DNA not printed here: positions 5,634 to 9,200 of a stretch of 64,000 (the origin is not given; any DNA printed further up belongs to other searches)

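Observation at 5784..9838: Translationally coupled PD-(D/E)xK nuclease and 1088-aa Ski2-like helicase: candidate novel or divergent Hachiman-like defence system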

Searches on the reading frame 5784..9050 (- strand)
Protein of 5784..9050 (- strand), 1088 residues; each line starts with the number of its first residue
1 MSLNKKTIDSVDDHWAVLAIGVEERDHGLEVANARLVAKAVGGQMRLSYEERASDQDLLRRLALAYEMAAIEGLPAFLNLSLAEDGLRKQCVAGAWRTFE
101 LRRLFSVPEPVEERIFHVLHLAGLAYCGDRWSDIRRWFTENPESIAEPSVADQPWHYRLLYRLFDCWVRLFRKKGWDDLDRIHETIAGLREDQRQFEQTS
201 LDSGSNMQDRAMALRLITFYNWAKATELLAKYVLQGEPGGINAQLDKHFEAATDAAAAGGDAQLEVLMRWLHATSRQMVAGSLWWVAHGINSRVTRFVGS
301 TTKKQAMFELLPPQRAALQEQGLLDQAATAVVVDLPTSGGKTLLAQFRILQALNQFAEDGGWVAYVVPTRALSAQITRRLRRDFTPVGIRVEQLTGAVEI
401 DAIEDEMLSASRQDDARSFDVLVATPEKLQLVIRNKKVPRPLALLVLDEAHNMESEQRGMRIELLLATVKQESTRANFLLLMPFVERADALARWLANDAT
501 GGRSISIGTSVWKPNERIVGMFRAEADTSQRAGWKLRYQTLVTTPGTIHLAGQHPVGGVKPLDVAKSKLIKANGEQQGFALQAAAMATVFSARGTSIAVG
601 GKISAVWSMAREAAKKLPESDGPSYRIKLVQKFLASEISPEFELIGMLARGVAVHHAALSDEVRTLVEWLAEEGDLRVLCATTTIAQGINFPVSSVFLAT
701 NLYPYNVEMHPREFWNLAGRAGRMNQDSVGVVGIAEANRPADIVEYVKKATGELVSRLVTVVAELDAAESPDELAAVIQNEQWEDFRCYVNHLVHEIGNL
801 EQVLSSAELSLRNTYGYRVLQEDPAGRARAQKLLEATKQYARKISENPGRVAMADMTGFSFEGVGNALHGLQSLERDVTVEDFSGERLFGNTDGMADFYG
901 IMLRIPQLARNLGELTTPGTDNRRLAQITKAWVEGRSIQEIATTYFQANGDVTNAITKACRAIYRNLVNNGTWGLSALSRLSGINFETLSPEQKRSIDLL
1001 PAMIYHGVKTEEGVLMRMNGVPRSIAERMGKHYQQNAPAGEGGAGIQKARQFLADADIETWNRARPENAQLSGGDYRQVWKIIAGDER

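Call 6: search_protein_families(library=pfam, proteins=[window:5784-9050:-], max_evalue=0.01)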
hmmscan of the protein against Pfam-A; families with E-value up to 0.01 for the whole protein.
window:5784-9050:- (1088 aa): 3 families
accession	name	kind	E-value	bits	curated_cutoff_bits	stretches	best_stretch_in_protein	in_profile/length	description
PF00270.35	DEAD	-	6.6e-24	85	26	1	329-472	15-147/167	DEAD/DEAH box helicase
PF04851.21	ResIII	-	3e-07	30.9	22.5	1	309-458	3-142/164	Type III restriction enzyme, res subunit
PF00271.37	Helicase_C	-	3.2e-05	24.6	23.5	1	651-725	41-110/110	Helicase conserved C-terminal domain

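Call 7: search_protein_families(library=padloc, proteins=[window:5784-9050:-], max_evalue=0.01)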
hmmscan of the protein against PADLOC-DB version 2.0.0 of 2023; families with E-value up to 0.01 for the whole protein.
window:5784-9050:- (1088 aa): 35 families (the best 25 are shown)
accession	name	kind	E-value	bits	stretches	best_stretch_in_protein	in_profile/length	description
PDLC04531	PDC-M23B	-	0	1411.6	1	13-1085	4-1059/1060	-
PDLC04532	PDC-M23B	-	1.8e-253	841.3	1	3-823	2-814/817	-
PDLC04530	PDC-M23B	-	1e-151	504.7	1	251-1085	5-827/828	-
PDLC00192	HamB1|HamB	-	2.6e-55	185.6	1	197-731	153-662/1104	DEAD-box helicase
PDLC00194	HamB1|HamB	-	1.2e-46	157.1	1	227-1022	143-937/995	DEAD-box helicase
PDLC00187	HamB1|HamB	-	2.4e-46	156.5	2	583-732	367-515/851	DEAD-box helicase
PDLC00186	HamB1|HamB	-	4.5e-45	152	2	578-948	374-730/864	DEAD-box helicase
PDLC00188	HamB1|HamB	-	2.2e-44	149.8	2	301-529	234-449/1037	DEAD-box helicase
PDLC00174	HamB1|HamB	-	2.6e-44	149.4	2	302-526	295-506/1163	DEAD-box helicase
PDLC00200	HamB2|HamB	-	1.1e-43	147.4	2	583-961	379-742/865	DEAD-box helicase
PDLC00185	HamB1|HamB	-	2.8e-36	122.7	2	613-738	404-528/871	DEAD-box helicase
PDLC00176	HamB1|HamB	-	7.9e-35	118.1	2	601-799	379-572/845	DEAD-box helicase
PDLC00178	HamB1|HamB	-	1.3e-29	100.7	2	308-499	244-426/830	DEAD-box helicase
PDLC00199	HamB2|HamB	-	5.1e-29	98.9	2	581-732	366-515/841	DEAD-box helicase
PDLC00190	HamB1|HamB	-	1.9e-28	97.4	2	591-739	374-519/866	DEAD-box helicase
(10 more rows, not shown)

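Call 9: search_protein_families(library=ncbifam, proteins=[window:5784-9050:-], max_evalue=0.01)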
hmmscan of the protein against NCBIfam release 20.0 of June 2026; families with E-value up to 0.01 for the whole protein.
window:5784-9050:- (1088 aa): 22 families
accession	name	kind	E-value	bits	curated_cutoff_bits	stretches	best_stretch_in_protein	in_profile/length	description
NF002654.0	PRK02362.1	equivalog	3.6e-40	138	887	2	299-498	13-194/739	ATP-dependent DNA helicase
NF001308.0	PRK00254.1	equivalog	1.3e-31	109.6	1216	2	298-498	12-192/720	ATP-dependent DNA helicase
NF040935.1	helicase_Hel308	equivalog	2.5e-28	98.6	1200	2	300-499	17-195/704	ATP-dependent DNA helicase Hel308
NF002251.0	PRK01172.1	equivalog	8.3e-24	83.8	891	2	643-737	279-376/674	ATP-dependent DNA helicase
TIGR04121.1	DEXH_lig_assoc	equivalog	5.3e-22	77.4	850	2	328-507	28-206/804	ligase-associated DNA damage response DEXH box helicase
NF010338.0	PRK13767.1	equivalog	1.3e-12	46.8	849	1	309-472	33-204/877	ATP-dependent helicase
NF008163.0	PRK10917.1-1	equivalog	1.2e-08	33.8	796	1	339-458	300-407/692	ATP-dependent DNA helicase RecG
NF041063.1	DpdF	equivalog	2e-08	33.3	550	1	313-452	144-281/813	protein DpdF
NF053631.1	RNA_helic_CshA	equivalog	7.8e-08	31.6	646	0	331-455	39-155/434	degradosome RNA helicase CshA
NF008166.0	PRK10917.1-4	equivalog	2.3e-07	29.3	864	1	339-459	308-416/705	ATP-dependent DNA helicase RecG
TIGR00643.1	recG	equivalog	5.4e-07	28.7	659.4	1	339-460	267-376/629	ATP-dependent DNA helicase RecG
NF008168.0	PRK10917.2-2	equivalog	9.2e-07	27.5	718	1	336-459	394-505/795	ATP-dependent DNA helicase RecG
TIGR03817.1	DECH_helic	hypoth_equivalog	1.3e-06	27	874.1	0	648-735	302-383/742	helicase/secretion neighborhood putative DEAH-box helicase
NF008394.0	PRK11192.1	equivalog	1.8e-06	27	507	1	330-455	42-163/441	ATP-dependent RNA helicase SrmB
NF008165.0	PRK10917.1-3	equivalog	6.6e-06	24.9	711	1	339-459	296-404/692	ATP-dependent DNA helicase RecG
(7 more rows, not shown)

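Call 11: search_solved_structures(query=window:5784-9050:-, max_evalue=0.001)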
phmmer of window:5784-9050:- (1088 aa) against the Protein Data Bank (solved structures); distinct sequences matched with E-value up to 0.001: 58.
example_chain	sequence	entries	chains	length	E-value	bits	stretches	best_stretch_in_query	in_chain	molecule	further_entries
7zpq_CA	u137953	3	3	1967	5.1e-30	107.1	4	333-474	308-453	SLH1 isoform 1 | RQC trigger complex helicase SLH1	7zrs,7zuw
8alz_B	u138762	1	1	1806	9e-30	106.3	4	332-477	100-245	Activating signal cointegrator 1 complex subunit 3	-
8vx9_B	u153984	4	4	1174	8.8e-29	103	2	305-503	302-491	HamB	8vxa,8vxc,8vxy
2p6r_A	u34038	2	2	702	5.8e-25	90.4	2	296-498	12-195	afUHEL308 HELICASE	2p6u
9b15_A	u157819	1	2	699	2.3e-24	88.4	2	296-498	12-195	ATP-dependent DNA helicase Hel308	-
2zj2_A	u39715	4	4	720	3.1e-24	87.9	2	293-496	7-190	Putative ski2-type helicase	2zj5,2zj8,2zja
2va8_A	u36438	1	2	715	4.8e-22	80.7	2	301-506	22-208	SKI2-TYPE HELICASE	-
6qdv_B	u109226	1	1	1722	1.8e-20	75.5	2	640-731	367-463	U5 small nuclear ribonucleoprotein 200 kDa helicase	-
4f91_B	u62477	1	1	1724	1.8e-20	75.5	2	640-731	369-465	U5 small nuclear ribonucleoprotein 200 kDa helicase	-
4f92_B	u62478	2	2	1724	1.8e-20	75.5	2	640-731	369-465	U5 small nuclear ribonucleoprotein 200 kDa helicase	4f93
5urj_A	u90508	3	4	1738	1.9e-20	75.4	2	640-731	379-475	U5 small nuclear ribonucleoprotein 200 kDa helicase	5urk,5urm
4kit_B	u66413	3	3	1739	1.9e-20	75.4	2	640-731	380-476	U5 small nuclear ribonucleoprotein 200 kDa helicase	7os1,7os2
6s8q_B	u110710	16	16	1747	1.9e-20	75.4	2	640-731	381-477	U5 small nuclear ribonucleoprotein 200 kDa helicase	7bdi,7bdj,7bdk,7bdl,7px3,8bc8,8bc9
6s8o_B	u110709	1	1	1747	2e-20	75.3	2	640-731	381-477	U5 small nuclear ribonucleoprotein 200 kDa helicase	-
6s9i_B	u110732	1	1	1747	3e-20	74.7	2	640-731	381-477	U5 small nuclear ribonucleoprotein 200 kDa helicase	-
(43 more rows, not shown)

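Call 31: find_homologous_proteins(query=window:5784-9050:-, max_evalue=1e-10)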
Query window:5784-9050:- (1088 aa): 2903 proteins with E <= 1e-10 among 8000 candidates; the best 120 are listed.
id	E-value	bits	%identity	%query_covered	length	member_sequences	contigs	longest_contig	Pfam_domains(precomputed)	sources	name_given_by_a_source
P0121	0.0e+0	2282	94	100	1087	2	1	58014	PF00270.36,PF00271.38,PF04851.22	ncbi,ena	-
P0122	0.0e+0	2192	89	100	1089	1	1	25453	PF00270.36,PF00271.38,PF04851.22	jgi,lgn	jgi:superfamily II DNA/RNA helicase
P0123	0.0e+0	2162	88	100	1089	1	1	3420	PF00270.36,PF04851.22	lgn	-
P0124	0.0e+0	2140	87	100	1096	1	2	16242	PF00270.36,PF04851.22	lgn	-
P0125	0.0e+0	2105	86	100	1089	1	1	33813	PF00270.36,PF00271.38,PF04851.22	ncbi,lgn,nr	ncbi:MAG: DEAD/DEAH box helicase [Opitutales bacterium]|nr:DEAD/DEAH box helicase [Opitutales bacter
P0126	0.0e+0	2097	86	100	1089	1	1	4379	PF00270.36,PF00271.38,PF04851.22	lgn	-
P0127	0.0e+0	2080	85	100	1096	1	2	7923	PF00270.36,PF04851.22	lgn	-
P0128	0.0e+0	2047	83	100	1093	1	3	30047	PF00270.36,PF04851.22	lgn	-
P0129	0.0e+0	2046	83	100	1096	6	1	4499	PF00270.36,PF04851.22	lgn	-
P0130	0.0e+0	2020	83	100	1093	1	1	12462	PF00270.36,PF04851.22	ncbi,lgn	-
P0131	0.0e+0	2001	82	100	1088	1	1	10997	PF00270.36,PF04851.22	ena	-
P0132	0.0e+0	2000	82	100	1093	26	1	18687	PF00270.36,PF04851.22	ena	-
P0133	0.0e+0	1990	82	100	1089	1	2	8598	PF00270.36,PF04851.22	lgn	-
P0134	0.0e+0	1988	81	100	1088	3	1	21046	PF00270.36,PF00271.38,PF04851.22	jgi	jgi:replicative superfamily II helicase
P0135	0.0e+0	1986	81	100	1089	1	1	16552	PF00270.36,PF04851.22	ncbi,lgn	ncbi:MAG: DEAD/DEAH box helicase [Chitinivibrionales bacterium]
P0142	0.0e+0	1932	78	100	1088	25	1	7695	PF00270.36,PF00271.38,PF04851.22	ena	-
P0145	0.0e+0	1892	76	100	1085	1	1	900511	PF00270.36,PF00271.38,PF04851.22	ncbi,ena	-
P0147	0.0e+0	1874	75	100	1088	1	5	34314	PF00270.36,PF04851.22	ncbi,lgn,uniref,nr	ncbi:MAG: DEAD/DEAH box helicase [Thermoplasmata archaeon]|uniref:DEAD/DEAH box helicase n=1 Tax=Can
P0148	0.0e+0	1872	76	100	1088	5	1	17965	PF00270.36,PF04851.22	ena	-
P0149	0.0e+0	1871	75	100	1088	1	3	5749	PF00270.36,PF04851.22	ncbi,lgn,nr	ncbi:MAG: DEAD/DEAH box helicase [Candidatus Methylomirabilota bacterium]|nr:MAG: DEAD/DEAH box heli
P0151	0.0e+0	1863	76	100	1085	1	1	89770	PF00270.36,PF00271.38,PF04851.22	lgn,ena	-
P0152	0.0e+0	1845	74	100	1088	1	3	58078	PF00270.36,PF04851.22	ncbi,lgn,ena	-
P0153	0.0e+0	1828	74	100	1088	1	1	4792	PF00270.36,PF00271.38,PF04851.22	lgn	-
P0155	0.0e+0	1826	74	100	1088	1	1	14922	PF00270.36,PF00271.38,PF04851.22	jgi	jgi:hypothetical protein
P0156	0.0e+0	1821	74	100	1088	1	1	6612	PF00270.36,PF04851.22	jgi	-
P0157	0.0e+0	1816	74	100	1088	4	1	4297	PF00270.36,PF00271.38,PF04851.22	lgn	-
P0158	0.0e+0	1807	73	100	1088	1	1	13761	PF00270.36,PF00271.38,PF04851.22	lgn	-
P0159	0.0e+0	1787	72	100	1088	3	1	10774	PF00270.36,PF00271.38,PF04851.22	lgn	-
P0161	0.0e+0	1779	72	100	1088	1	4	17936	PF00270.36,PF04851.22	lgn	-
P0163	0.0e+0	1774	72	100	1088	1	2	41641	PF00270.36,PF04851.22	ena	-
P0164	0.0e+0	1770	71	100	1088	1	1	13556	PF00270.36,PF04851.22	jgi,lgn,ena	-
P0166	0.0e+0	1764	71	100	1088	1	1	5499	PF00270.36,PF04851.22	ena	-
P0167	0.0e+0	1761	71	100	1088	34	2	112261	PF00270.36,PF00271.38,PF04851.22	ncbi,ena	-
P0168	0.0e+0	1759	72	100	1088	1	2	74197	PF00270.36,PF00271.38,PF04851.22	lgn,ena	-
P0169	0.0e+0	1758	71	100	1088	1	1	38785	PF00270.36,PF04851.22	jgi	-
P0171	0.0e+0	1751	71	100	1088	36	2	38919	PF00270.36,PF04851.22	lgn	-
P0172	0.0e+0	1746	71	100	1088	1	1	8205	PF00270.36,PF04851.22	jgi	jgi:hypothetical protein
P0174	0.0e+0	1739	71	100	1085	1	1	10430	PF00270.36,PF04851.22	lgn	-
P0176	0.0e+0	1731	70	100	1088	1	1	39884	PF00270.36,PF04851.22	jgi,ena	-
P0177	0.0e+0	1730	70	100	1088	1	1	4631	PF00270.36,PF00271.38,PF04851.22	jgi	-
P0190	0.0e+0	1655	68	100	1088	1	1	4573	PF00270.36,PF04851.22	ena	-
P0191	0.0e+0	1654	68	100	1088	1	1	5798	PF00270.36,PF04851.22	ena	-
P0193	0.0e+0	1645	68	100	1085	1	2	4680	PF00270.36,PF04851.22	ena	-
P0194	0.0e+0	1645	68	100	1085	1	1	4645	PF00270.36,PF04851.22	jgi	-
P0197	0.0e+0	1632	66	100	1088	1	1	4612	PF00270.36,PF04851.22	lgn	-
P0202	0.0e+0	1596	66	100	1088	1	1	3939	PF00270.36,PF00271.38,PF04851.22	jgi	jgi:replicative superfamily II helicase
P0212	0.0e+0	1570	64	100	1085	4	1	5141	PF00270.36,PF04851.22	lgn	-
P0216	0.0e+0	1558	64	100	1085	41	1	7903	PF00270.36,PF00271.38,PF04851.22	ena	-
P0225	0.0e+0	1555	64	100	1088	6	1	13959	PF00270.36,PF04851.22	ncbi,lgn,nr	ncbi:MAG: ATP-dependent DNA helicase Hel308 [Candidatus Methanogaster sp.]|nr:MAG: ATP-dependent DNA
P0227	0.0e+0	1553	64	100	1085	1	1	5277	PF00270.36,PF00271.38,PF04851.22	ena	-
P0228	0.0e+0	1553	64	100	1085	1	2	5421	PF00270.36,PF04851.22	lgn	-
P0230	0.0e+0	1552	64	100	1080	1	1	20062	PF00270.36,PF04851.22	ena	-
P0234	0.0e+0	1551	64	100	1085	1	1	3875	PF00270.36,PF00271.38,PF04851.22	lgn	-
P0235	0.0e+0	1551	64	100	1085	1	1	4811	PF00270.36,PF00271.38,PF04851.22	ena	-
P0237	0.0e+0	1550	64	100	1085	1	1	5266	PF00270.36,PF04851.22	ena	-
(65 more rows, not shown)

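Call 47: predict_structure(alignment_id=A2)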
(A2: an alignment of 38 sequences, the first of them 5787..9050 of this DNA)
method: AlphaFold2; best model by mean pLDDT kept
length: 1088 residues; sequences in the alignment: 38
mean_pLDDT: 72.8   pTM: 0.68
mean pLDDT of the five models: 72.8, 72.0, 68.4, 67.9, 66.7
residues with pLDDT >= 90: 235; 70-90: 470; 50-70: 213; < 50: 170
segments of 3 or more residues with pLDDT < 50: 286-344, 397-399, 446-514, 684-689, 752-763, 809-820, 918-920, 1040-1042
pLDDT, mean of each block of 10 residues (from residue 1): 73 92 91 86 83 90 95 84 84 92 90 93 88 77 87 83 90 65 74 68 67 86 90 72 91 91 91 86 52 38 30 29 26 30 51 61 65 69 69 60 66 62 67 58 50 28 27 33 30 35 25 59 92 92 71 90 92 90 95 88 89 91 88 91 92 86 85 88 55 84 65 65 64 89 77 35 56 65 59 70 58 42 62 77 83 75 85 81 83 80 80 57 81 88 79 85 78 81 79 82 86 86 91 74 68 88 87 92 73
secondary structure, 60 per line:
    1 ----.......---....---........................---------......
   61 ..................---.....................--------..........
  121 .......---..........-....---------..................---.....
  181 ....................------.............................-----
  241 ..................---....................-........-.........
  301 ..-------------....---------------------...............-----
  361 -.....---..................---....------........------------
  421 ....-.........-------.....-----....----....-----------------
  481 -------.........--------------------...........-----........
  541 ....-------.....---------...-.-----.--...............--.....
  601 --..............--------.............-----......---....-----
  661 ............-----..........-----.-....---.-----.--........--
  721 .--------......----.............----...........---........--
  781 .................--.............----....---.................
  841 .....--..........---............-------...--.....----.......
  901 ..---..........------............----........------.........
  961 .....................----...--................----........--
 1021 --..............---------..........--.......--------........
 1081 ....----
elements in order (helices of 4 or more, strands of 3 or more residues): H5-11 H15-18 H22-45 H55-78 H82-102 H111-127 H131-140 H142-145 H155-172 H176-200 H207-235 H241-258 H262-281 H283-290 H292-302 H316-319 H341-355 E362-366 H370-387 E391-394 H401-408 E421-424 H426-434 E442-446 E452-455 E460-463 H488-496 E517-527 E533-544 E552-556 H579-593 E596-600 H603-616 H625-637 H643-648 E652-655 H661-672 E678-682 H683-687 E695-698 H711-718 E730-735 H740-752 H757-767 H771-778 H781-797 H800-812 H817-820 H824-845 H848-857 H861-872 H885-889 H894-902 H906-915 H922-933 H938-945 H952-981 H991-1006 H1011-1018 H1023-1036 H1046-1055 H1058-1064 H1073-1084
